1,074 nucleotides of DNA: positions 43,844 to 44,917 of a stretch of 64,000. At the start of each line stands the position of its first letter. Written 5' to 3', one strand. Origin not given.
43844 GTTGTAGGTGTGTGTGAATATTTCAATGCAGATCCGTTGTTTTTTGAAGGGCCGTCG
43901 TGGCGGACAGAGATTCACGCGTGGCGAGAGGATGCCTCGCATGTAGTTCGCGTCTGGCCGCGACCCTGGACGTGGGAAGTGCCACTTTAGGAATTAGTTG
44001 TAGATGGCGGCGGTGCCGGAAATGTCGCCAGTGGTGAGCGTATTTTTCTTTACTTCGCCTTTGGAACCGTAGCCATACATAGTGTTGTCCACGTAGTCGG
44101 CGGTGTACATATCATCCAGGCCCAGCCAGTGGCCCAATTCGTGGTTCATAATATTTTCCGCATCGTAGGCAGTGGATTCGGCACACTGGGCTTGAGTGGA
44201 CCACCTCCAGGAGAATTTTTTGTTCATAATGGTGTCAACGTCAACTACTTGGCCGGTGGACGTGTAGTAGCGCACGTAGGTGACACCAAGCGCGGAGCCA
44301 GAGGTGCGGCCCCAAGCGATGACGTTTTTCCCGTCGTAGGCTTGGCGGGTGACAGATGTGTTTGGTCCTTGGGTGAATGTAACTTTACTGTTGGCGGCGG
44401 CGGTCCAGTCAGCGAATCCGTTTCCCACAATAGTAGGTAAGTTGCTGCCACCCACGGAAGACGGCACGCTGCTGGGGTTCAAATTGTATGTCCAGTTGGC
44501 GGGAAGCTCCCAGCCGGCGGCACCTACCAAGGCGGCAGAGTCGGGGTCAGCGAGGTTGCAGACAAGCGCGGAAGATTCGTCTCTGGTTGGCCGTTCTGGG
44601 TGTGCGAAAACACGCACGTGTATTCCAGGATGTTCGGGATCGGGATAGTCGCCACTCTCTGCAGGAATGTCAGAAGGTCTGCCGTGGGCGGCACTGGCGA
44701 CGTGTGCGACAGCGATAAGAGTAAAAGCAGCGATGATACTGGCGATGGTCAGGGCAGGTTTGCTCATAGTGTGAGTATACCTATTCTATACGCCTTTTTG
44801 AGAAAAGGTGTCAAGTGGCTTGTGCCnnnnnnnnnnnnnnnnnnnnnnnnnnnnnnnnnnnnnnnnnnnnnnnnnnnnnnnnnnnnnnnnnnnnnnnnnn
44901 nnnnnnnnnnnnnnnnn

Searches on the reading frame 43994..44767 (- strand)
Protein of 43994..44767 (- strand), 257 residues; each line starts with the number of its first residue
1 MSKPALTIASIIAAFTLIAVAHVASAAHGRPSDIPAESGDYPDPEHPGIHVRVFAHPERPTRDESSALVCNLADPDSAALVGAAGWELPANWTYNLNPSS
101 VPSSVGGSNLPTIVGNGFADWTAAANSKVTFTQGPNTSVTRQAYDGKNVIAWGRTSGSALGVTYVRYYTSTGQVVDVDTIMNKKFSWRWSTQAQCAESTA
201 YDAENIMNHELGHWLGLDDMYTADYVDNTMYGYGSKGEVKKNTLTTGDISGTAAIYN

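Call 5: search_protein_families(library=pfam, proteins=[window:43994-44767:-], max_evalue=0.01)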
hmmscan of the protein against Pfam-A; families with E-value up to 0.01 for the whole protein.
window:43994-44767:- (257 aa): 1 family
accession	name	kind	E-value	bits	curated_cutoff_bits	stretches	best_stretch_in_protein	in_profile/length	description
PF00413.30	Peptidase_M10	-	7.3e-07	29.6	24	1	172-256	81-158/159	Matrixin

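Call 37: search_protein_families(library=ncbifam, proteins=[window:43994-44767:-], max_evalue=0.1)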
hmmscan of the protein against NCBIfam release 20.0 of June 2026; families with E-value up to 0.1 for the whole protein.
window:43994-44767:- (257 aa): 5 families
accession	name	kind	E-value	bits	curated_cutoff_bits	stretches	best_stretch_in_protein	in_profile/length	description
NF041905.1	MXAN_2677_2678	equivalog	3.7e-15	55.7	250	1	156-256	130-234/283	myxosortase-dependent metalloprotease, MXAN_2677/MXAN_2678 family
NF038122.1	metallo_LGF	subfamily_domain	9.1e-06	25.9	80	1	100-219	34-159/274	NF038122 family metalloprotease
TIGR03296.1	M6dom_TIGR03296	domain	0.00062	19.7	110.8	1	110-225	70-188/286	M6 family metalloprotease domain-containing protein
NF033628.1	snapalysin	exception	0.0038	17.1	300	1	197-234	142-178/207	snapalysin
TIGR03952.1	metzin_BF0631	equivalog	0.016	14.2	208.1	1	177-224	204-253/351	zinc-dependent metalloproteinase lipoprotein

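Call 83: search_protein_families(library=padloc, proteins=[window:43994-44767:-], max_evalue=0.01)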
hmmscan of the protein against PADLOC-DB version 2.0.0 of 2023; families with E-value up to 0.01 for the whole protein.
window:43994-44767:- (257 aa): 0 families

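Call 84: find_homologous_proteins(query=window:43994-44767:-, max_evalue=1e-10)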
Query window:43994-44767:- (257 aa): 625 proteins with E <= 1e-10 among 1552 candidates; the best 120 are listed.
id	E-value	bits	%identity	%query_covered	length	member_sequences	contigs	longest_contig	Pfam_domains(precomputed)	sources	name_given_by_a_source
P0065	4.6e-158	543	91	100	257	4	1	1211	PF00413.31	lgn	-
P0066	3.3e-148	510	87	100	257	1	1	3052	PF00413.31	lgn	-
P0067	1.4e-142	492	85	100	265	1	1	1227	PF00413.31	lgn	-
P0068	9.3e-135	466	80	100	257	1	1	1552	PF00413.31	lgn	-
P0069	2.1e-131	455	77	100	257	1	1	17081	PF00413.31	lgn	-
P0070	4.2e-128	444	76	94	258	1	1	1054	PF00413.31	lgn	-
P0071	6.8e-128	444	77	100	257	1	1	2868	PF00413.31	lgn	-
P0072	6.5e-124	431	75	100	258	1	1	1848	PF00413.31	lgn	-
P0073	2.0e-123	429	74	100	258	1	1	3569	PF00413.31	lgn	-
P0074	3.7e-122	425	73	98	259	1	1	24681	PF00413.31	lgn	-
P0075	6.8e-122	424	75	100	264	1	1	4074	PF00413.31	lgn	-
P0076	6.9e-118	411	72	95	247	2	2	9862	PF00413.31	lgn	-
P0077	1.1e-117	410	70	100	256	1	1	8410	PF00413.31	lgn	-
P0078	4.1e-117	408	70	98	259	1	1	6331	PF00413.31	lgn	-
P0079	1.2e-115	403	72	92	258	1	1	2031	-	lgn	-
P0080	2.4e-115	403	69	100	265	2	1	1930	PF00413.31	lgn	-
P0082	1.0e-112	394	73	91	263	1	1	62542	PF00413.31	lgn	-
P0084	9.4e-111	387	67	97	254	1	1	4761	PF00413.31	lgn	-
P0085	1.6e-110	387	68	97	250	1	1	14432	PF00413.31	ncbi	-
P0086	1.8e-109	383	73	87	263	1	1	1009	PF00413.31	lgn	-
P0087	9.3e-109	381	66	98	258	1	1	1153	PF00413.31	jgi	jgi:hypothetical protein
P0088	1.4e-108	380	78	80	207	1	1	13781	PF00413.31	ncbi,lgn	-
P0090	3.0e-107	376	65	100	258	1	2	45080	PF00413.31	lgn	-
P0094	5.8e-104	365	65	96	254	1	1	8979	PF00413.31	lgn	-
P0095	9.7e-104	364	64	100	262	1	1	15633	PF00413.31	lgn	-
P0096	2.4e-103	363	62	100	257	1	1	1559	PF00413.31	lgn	-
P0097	4.0e-103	362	65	98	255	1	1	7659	PF00413.31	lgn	-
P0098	5.6e-103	362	64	96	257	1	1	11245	PF00413.31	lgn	-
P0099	2.0e-102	360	62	98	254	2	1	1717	PF00413.31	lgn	-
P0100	5.2e-102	359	60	100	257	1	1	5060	PF00413.31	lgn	-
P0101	2.4e-101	357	63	98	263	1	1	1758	PF00413.31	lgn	-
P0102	8.9e-101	355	62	100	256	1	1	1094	PF00413.31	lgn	-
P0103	1.3e-100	354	67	91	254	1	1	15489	PF00413.31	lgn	-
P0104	4.4e-100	353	64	96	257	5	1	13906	PF00413.31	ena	-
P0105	5.5e-100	352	62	99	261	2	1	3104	PF00413.31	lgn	-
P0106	6.5e-100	352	61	97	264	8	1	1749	PF00413.31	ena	-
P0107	7.0e-100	352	69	89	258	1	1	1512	PF00413.31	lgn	-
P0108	8.3e-100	352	61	97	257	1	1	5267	PF00413.31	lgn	-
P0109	1.7e-99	351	62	100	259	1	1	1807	PF00413.31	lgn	-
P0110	3.5e-99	350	61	97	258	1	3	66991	PF00413.31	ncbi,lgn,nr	ncbi:matrixin family metalloprotease [Candidatus Daviesbacteria bacterium]|nr:matrixin family metall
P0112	1.8e-98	347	65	91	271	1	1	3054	PF00413.31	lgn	-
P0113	3.0e-98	347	62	96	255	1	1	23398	PF00413.31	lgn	-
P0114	6.7e-98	345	60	97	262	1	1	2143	PF00413.31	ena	-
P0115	1.3e-97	344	62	100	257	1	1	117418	PF00413.31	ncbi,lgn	-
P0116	4.9e-97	343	62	98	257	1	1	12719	PF00413.31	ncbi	-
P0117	1.7e-96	341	59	97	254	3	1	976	PF00413.31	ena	-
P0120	2.5e-96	340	61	99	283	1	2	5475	PF00413.31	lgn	-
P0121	2.8e-96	340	60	96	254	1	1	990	PF00413.31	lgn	-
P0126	4.7e-95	336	65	87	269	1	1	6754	PF00413.31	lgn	-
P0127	1.0e-94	335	60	98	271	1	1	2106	PF00413.31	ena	-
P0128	3.1e-94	333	60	98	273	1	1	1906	PF00413.31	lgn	-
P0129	5.4e-94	333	65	95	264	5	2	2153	PF00413.31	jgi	jgi:hypothetical protein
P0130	9.4e-94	332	56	100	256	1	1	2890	PF00413.31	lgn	-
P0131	2.4e-93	330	65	87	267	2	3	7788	PF00413.31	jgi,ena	-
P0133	4.0e-93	330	64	87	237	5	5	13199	PF00413.31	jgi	-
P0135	1.3e-92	328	60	100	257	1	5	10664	PF00413.31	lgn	-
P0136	2.1e-92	327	57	97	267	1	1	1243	PF00413.31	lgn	-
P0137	2.4e-92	327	63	87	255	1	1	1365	PF00413.31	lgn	-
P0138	3.1e-92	327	58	98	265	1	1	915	PF00413.31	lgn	-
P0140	4.9e-92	326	60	100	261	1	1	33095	PF00413.31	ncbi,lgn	-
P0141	5.6e-92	326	58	88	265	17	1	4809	PF00413.31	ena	-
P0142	8.7e-92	325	63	87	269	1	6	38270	PF00413.31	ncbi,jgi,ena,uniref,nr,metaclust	ncbi:hypothetical protein A3A60_01395 [Candidatus Curtissbacteria bacterium RIFCSPLOWO2_01_FULL_42_2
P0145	1.6e-91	324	58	97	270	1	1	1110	PF00413.31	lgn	-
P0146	2.0e-91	324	62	87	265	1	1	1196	PF00413.31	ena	-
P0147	2.7e-91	324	56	100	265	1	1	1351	PF00413.31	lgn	-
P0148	3.0e-91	324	58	100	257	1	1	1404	PF00413.31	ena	-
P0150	4.1e-91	323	63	87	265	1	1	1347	PF00413.31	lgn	-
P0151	5.2e-91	323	63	87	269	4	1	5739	PF00413.31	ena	-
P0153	1.6e-90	321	56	97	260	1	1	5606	PF00413.31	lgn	-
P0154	1.7e-90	321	56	99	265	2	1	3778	PF00413.31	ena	-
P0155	1.7e-90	321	61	87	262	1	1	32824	PF00413.31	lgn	-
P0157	3.1e-90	320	65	88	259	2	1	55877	PF00413.31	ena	-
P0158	3.1e-90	320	63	87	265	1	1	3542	PF00413.31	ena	-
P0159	3.9e-90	320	60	90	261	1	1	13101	PF00413.31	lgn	-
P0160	4.8e-90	320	62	88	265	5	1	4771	PF00413.31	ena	-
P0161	5.5e-90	319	59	98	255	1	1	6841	PF00413.31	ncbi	-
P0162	9.8e-90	319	60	87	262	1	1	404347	PF00413.31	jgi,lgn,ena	-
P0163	2.4e-89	317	62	88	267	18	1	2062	PF00413.31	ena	-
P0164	3.5e-89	317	57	100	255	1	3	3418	PF00413.31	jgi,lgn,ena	jgi:hypothetical protein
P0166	4.7e-89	316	59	94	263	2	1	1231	PF00413.31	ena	-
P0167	4.7e-89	316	56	100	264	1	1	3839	PF00413.31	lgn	-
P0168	5.1e-89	316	62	87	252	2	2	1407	PF00413.31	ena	-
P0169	6.6e-89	316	54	99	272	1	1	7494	PF00413.31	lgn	-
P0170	6.7e-89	316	56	100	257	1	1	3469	PF00413.31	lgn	-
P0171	8.5e-89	316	56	97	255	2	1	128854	PF00413.31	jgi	jgi:hypothetical protein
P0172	1.0e-88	315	58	93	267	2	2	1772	PF00413.31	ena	-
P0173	1.5e-88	315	62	88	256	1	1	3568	PF00413.31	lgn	-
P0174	1.6e-88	315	56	97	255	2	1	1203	PF00413.31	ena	-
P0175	1.9e-88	314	57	98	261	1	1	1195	PF00413.31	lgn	-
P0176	2.1e-88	314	63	87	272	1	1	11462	PF00413.31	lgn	-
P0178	2.7e-88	314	54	100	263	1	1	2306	PF00413.31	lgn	-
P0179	6.9e-88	313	58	89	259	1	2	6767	PF00413.31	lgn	-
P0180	7.0e-88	313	56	97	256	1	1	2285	PF00413.31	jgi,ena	-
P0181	1.2e-87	312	56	100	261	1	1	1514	PF00413.31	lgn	-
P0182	1.7e-87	311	60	87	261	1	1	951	PF00413.31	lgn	-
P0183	2.1e-87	311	54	100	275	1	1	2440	PF00413.31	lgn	-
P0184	2.2e-87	311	63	86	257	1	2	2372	PF00413.31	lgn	-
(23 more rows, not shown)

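Call 85: find_encoding_contigs(protein=P0069, flank=5000, max_places=1)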
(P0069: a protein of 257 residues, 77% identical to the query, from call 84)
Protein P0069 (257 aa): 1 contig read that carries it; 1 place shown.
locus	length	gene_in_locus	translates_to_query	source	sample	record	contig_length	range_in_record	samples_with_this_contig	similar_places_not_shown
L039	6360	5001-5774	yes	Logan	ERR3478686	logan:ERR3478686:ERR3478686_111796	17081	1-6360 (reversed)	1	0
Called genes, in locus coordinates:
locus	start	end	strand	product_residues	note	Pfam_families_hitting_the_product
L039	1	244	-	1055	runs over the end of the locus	PF00873:ACR_tran, PF02355:SecD_SecF_C (faint)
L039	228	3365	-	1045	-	PF00873:ACR_tran, PF02355:SecD_SecF_C (faint)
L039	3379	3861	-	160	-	-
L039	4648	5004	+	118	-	-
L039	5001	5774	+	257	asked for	PF00413:Peptidase_M10 (weak)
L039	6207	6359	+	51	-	?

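Call 86: find_encoding_contigs(protein=P0074, flank=5000, max_places=1)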
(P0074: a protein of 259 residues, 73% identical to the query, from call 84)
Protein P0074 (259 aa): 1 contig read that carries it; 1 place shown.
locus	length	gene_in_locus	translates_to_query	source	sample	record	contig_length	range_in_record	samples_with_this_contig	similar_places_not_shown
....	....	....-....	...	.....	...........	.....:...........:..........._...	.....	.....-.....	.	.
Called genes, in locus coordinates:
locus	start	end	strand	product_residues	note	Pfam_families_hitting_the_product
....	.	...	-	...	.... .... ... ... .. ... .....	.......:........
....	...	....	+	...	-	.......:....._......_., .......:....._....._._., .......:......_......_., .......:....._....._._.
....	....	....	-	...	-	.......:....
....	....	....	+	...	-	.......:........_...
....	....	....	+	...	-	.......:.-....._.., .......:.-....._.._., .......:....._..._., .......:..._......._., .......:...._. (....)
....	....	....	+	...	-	-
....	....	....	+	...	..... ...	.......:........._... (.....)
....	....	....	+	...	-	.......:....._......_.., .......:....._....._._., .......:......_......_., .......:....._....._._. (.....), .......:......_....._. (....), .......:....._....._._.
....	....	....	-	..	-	?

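Call 87: find_encoding_contigs(protein=P0082, flank=5000, max_places=1)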
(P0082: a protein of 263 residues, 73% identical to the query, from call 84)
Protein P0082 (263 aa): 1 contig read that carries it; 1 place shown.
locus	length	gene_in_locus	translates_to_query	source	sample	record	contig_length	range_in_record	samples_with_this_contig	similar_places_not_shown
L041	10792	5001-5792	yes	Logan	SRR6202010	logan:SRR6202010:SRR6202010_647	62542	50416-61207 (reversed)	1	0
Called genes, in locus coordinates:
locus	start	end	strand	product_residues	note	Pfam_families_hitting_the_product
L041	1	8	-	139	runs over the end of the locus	-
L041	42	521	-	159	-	-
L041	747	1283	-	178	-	-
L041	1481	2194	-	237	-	PF04402:SIMPL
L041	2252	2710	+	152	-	PF13470:PIN_3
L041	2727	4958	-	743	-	-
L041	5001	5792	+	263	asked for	PF00413:Peptidase_M10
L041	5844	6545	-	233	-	-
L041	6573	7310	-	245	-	PF12705:PDDEXK_1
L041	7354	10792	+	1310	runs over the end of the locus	PF07210:DUF1416 (faint), PF13715:CarbopepD_reg_2 (faint), PF00041:fn3 (faint), PF22904:NOMO1-like_2nd (faint), PF13620:CarboxypepD_reg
